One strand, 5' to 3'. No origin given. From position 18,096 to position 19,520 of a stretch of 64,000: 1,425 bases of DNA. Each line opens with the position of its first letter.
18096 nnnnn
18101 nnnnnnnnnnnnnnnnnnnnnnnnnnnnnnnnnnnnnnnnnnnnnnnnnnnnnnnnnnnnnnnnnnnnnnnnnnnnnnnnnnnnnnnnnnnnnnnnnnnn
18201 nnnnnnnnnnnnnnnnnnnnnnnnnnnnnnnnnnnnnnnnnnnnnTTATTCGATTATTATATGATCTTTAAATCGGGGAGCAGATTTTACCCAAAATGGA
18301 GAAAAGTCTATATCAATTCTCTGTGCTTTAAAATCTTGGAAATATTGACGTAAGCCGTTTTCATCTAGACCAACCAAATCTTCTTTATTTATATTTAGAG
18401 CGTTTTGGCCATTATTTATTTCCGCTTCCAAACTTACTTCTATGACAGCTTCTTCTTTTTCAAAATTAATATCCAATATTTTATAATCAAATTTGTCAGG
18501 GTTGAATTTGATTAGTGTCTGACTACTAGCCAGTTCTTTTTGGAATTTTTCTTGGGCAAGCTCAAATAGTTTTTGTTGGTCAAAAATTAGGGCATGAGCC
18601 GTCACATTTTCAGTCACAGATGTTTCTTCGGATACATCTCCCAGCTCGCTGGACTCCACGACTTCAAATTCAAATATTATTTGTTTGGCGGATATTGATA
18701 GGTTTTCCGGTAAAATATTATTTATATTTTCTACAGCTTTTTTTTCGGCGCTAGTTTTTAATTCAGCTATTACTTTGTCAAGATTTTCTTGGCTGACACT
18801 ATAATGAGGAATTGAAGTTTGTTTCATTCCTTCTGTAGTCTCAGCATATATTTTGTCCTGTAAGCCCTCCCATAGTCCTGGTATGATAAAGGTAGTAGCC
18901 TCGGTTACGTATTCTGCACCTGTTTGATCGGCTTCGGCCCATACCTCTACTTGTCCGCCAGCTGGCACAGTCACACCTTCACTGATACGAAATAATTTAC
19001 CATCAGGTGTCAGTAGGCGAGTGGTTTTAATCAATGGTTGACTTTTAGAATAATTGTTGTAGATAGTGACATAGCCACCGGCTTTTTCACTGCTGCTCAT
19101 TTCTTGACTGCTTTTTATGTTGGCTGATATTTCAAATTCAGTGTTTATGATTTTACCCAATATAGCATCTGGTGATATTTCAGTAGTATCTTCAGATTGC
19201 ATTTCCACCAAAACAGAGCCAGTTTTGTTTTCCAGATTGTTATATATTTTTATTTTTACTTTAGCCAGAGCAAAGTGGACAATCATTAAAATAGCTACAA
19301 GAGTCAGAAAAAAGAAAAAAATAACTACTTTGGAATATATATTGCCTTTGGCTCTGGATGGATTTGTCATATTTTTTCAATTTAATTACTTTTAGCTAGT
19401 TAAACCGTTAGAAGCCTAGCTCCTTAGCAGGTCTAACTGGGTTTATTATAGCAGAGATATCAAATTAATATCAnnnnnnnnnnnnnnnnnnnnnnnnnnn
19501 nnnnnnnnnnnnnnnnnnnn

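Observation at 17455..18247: GC-rich island encoding a secreted 166-aa protein followed by three consecutive intrinsic terminators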

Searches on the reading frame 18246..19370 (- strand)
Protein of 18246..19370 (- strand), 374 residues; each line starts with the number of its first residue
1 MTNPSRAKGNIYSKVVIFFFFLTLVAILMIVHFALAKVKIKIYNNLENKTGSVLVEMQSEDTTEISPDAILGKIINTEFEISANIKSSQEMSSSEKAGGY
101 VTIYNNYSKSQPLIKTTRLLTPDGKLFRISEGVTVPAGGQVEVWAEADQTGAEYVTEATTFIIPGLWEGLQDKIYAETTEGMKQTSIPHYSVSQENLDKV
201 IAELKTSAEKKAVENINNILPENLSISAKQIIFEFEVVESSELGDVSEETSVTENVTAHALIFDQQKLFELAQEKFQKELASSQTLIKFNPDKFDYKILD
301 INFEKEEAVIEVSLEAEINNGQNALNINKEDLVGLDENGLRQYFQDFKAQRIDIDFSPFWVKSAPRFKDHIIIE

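Call 7: search_protein_families(library=pfam, proteins=[window:18246-19370:-], max_evalue=1)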
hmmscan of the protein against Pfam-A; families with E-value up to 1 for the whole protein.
window:18246-19370:- (374 aa): 3 families
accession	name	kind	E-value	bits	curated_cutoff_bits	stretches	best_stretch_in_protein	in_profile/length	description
PF21110.3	GlxA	-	0.021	15.9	27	1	96-145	1-52/105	GlxA beta barrel domain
PF01972.22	SDH_protease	-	0.021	14.3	31.3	1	185-282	124-215/286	ClpP-like SDH-type serine proteinase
PF00932.25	LTD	-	0.066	14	34.3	1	92-154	17-74/109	Lamin Tail Domain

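Call 9: search_protein_families(library=ncbifam, proteins=[window:18249-19370:-], max_evalue=1)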
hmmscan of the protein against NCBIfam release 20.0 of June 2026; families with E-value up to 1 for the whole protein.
window:18249-19370:- (374 aa): 1 family
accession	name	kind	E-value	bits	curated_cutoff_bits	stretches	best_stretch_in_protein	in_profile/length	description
TIGR02451.1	anti_sig_ChrR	subfamily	0.11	12.3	124.5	0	27-95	22-89/216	ChrR family anti-sigma-E factor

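Call 10: search_protein_families(library=phrogs, proteins=[window:18249-19370:-], max_evalue=1)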
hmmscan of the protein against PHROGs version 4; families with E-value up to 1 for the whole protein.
window:18249-19370:- (374 aa): 1 family
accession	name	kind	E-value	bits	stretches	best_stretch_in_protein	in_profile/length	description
phrog_6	-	tail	4.1e-05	23.4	1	96-169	150-219/548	baseplate wedge subunit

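Call 78: find_homologous_proteins(query=window:18249-19370:-, max_evalue=1e-10)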
Query window:18249-19370:- (374 aa): 722 proteins with E <= 1e-10 among 4207 candidates; the best 120 are listed.
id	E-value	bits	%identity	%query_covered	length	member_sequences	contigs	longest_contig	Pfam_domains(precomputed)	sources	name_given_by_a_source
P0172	1.4e-236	802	100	100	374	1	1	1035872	-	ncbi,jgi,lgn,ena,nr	ncbi:hypothetical protein KKH39_02745 [Patescibacteria group bacterium]|nr:hypothetical protein [Pat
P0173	1.9e-183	627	76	100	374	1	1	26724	-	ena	-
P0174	8.3e-143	494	60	99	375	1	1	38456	-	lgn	-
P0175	1.4e-140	486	59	99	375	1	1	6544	-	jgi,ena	-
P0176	1.6e-140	486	59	99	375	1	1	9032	-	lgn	-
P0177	8.9e-140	484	59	99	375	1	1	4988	-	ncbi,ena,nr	ncbi:hypothetical protein K8R42_02910 [bacterium]|nr:hypothetical protein [bacterium]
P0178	9.7e-140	484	59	99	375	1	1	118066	-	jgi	jgi:hypothetical protein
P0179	5.5e-139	481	59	99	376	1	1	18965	-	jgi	jgi:hypothetical protein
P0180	4.4e-136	471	56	99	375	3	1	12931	-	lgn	-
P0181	7.5e-135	467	59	99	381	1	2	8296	-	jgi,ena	-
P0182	1.9e-134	466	59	99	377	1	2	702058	-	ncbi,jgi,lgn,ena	ncbi:MAG: hypothetical protein WC664_03645 [Patescibacteria group bacterium]|jgi:hypothetical protei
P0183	3.1e-134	465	59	99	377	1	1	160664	-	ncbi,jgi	ncbi:MAG: hypothetical protein WCS88_01785 [Patescibacteria group bacterium]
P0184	3.2e-133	462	57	99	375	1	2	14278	-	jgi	-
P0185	6.3e-133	461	56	99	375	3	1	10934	-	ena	-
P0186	2.9e-130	452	56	99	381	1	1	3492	-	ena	-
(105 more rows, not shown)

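Call 80: find_encoding_contigs(protein=P0173, flank=6000, max_places=2)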
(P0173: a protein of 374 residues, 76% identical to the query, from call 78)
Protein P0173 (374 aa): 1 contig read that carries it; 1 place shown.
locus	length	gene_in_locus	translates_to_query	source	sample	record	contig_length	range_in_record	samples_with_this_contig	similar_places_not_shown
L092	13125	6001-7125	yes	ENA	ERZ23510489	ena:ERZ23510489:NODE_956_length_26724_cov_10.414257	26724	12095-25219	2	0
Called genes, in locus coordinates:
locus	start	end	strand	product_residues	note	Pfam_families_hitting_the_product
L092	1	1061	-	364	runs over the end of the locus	PF01098:FTSW_RODA_SPOVE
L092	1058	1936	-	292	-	-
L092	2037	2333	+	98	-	-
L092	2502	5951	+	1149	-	PF02811:PHP, PF07733:DNA_pol3_alpha, PF17657:DNA_pol3_finger, PF14579:HHH_6, PF01336:tRNA_anti-codon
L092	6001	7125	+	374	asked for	-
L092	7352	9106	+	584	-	PF07973:tRNA_SAD, PF00587:tRNA-synt_2b, PF03129:HGTP_anticodon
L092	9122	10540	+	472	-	PF00478:IMPDH, PF00571:CBS, PF03060:NMO (weak), PF01070:FMN_dh (weak), PF00977:His_biosynth (faint), PF01645:Glu_synthase (faint)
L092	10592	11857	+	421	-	PF18915:DUF5667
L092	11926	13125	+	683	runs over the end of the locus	PF00919:UPF0004, PF04055:Radical_SAM, PF01745:IPT, PF01715:IPPT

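Call 81: find_encoding_contigs(protein=P0174, flank=6000, max_places=2)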
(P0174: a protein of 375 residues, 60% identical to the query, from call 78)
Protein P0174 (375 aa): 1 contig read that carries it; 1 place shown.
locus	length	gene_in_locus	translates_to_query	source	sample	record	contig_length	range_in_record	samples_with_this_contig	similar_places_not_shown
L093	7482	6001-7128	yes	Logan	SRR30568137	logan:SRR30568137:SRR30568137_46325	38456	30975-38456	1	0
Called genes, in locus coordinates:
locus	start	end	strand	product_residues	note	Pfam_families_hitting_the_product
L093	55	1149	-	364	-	PF01098:FTSW_RODA_SPOVE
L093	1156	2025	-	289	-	-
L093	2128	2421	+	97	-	-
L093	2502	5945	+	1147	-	PF02811:PHP, PF07733:DNA_pol3_alpha, PF17657:DNA_pol3_finger, PF14579:HHH_6, PF01336:tRNA_anti-codon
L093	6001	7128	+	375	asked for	-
